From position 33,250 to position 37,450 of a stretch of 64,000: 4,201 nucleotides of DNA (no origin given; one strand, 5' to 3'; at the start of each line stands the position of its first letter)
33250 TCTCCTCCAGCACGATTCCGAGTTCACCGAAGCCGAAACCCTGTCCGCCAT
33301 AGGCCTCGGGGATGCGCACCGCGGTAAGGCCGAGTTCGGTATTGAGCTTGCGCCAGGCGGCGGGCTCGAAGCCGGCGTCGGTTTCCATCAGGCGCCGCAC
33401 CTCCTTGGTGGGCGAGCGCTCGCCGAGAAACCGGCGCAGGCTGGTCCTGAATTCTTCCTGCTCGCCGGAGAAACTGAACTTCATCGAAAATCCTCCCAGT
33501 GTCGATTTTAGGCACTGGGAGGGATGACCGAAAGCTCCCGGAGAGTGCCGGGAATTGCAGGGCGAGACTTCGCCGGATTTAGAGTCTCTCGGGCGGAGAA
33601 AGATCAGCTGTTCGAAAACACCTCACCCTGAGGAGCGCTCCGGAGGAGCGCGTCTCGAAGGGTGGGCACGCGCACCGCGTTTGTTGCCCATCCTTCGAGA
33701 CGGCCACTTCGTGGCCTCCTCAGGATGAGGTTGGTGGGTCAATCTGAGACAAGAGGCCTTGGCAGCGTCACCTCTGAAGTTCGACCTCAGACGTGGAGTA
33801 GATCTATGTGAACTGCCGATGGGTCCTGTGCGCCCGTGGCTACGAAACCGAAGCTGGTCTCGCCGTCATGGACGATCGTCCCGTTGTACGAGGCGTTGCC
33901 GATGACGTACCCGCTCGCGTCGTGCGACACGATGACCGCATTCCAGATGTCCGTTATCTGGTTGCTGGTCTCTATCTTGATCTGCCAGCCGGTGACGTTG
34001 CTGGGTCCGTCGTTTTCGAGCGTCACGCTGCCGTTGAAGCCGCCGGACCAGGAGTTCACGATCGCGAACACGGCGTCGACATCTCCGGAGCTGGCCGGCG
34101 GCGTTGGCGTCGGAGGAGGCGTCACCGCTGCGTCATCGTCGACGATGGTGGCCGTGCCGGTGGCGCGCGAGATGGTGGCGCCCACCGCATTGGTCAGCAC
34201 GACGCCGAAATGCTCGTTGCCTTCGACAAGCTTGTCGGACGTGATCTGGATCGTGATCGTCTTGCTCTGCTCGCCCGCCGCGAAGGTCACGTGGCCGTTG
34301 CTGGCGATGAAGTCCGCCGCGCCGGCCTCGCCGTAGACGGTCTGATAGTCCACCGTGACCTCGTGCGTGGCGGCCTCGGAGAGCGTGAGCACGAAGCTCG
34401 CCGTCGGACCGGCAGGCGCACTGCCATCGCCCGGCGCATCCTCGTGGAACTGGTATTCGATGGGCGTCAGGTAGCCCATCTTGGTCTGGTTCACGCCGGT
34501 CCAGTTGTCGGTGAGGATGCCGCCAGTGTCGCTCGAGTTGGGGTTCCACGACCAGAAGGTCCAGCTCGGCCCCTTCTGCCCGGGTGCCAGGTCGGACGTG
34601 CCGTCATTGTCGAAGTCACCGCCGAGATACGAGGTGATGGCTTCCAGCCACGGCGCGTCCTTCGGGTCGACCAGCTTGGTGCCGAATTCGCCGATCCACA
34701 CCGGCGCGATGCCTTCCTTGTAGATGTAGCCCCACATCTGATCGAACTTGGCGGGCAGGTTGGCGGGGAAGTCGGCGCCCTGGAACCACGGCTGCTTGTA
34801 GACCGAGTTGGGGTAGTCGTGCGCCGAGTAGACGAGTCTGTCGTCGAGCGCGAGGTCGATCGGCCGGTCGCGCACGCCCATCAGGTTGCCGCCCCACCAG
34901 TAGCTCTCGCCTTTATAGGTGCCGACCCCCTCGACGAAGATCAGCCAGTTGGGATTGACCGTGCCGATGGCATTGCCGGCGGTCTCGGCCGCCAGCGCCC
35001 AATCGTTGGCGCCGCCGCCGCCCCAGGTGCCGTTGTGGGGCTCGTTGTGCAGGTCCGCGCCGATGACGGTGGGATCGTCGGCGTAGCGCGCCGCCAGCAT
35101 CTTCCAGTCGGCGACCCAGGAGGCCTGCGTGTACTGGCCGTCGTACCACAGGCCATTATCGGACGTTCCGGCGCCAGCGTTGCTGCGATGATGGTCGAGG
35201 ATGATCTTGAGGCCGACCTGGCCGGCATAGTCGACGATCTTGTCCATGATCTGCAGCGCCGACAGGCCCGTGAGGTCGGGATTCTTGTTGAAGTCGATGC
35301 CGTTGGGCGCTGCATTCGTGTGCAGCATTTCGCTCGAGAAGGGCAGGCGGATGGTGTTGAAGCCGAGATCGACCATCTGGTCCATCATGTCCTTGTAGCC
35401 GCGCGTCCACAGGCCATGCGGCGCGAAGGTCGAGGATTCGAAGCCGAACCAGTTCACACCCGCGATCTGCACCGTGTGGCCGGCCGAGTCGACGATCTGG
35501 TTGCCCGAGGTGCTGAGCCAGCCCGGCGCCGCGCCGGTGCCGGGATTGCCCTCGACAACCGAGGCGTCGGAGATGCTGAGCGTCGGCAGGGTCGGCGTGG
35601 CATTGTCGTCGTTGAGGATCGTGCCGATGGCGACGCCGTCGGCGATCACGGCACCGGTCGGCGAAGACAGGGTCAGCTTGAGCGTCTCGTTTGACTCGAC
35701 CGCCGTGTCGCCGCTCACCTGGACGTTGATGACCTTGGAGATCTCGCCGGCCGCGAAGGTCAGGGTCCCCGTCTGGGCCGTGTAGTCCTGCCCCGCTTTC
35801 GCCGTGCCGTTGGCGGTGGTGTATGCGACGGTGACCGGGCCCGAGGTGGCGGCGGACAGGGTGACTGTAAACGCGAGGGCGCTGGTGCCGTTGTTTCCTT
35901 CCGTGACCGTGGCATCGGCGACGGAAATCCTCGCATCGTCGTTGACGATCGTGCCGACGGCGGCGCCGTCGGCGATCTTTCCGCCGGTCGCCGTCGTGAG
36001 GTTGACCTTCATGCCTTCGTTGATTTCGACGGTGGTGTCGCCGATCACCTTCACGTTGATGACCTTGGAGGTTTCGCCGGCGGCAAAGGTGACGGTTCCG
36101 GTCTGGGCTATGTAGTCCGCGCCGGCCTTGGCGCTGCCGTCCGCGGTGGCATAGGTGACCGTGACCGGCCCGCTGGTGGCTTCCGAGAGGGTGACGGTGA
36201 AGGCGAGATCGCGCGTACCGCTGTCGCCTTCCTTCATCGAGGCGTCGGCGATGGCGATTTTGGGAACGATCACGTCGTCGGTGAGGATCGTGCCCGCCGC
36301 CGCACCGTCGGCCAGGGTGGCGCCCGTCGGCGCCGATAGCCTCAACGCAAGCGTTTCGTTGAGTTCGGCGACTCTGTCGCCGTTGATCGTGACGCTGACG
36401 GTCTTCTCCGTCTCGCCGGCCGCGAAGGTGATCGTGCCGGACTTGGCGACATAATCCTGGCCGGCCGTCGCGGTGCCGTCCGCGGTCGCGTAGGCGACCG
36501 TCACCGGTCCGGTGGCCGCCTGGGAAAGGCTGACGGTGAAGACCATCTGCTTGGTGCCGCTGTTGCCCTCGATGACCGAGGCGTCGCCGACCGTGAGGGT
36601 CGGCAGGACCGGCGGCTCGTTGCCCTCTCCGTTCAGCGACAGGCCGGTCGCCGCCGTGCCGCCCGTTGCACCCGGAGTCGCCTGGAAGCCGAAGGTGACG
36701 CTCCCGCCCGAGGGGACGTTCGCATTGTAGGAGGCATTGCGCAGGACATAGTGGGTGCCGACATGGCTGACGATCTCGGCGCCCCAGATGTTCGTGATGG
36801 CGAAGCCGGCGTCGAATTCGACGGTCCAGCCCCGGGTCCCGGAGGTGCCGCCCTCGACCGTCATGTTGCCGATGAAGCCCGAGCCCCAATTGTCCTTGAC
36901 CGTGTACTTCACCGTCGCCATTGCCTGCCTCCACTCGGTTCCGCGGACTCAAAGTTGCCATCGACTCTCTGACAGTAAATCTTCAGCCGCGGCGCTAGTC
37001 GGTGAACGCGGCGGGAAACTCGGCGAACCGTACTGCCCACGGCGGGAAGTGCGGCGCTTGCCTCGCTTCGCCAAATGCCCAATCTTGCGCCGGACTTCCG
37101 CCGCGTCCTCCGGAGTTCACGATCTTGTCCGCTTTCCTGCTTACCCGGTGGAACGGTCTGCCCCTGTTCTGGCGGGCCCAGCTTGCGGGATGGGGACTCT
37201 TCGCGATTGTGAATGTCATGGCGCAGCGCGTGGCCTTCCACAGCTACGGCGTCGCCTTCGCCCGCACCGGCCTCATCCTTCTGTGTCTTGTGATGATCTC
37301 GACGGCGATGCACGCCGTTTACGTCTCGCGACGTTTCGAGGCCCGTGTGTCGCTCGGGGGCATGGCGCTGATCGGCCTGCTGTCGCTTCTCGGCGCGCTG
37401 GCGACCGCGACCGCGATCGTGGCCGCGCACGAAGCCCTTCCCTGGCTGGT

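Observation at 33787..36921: Leaderless 1044-aa glycanase bracketed by two CBM2-like modules with Calx-beta repeats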

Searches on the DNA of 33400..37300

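Call 75: search_rna_families(source=window, start=33400, end=37300, threshold=evalue, max_evalue=1)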
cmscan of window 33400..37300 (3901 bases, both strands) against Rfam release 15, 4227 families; matches with E-value up to 1: 3.
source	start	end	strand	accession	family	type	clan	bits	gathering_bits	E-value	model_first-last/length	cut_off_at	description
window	33622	33666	+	RF04197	mir-9457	Gene; miRNA;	-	21.3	90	0.95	12-58/68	no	mir-9457 microRNA precursor family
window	36820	36862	-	RF01684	mascRNA-menRNA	Gene;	-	20.5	42.5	0.95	1-56/56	no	MALAT1-associated small cytoplasmic RNA/MEN beta RNA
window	36552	36615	+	RF02940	COG3860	Cis-reg;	-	18.6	42.5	0.53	1-54/54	no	COG3860 RNA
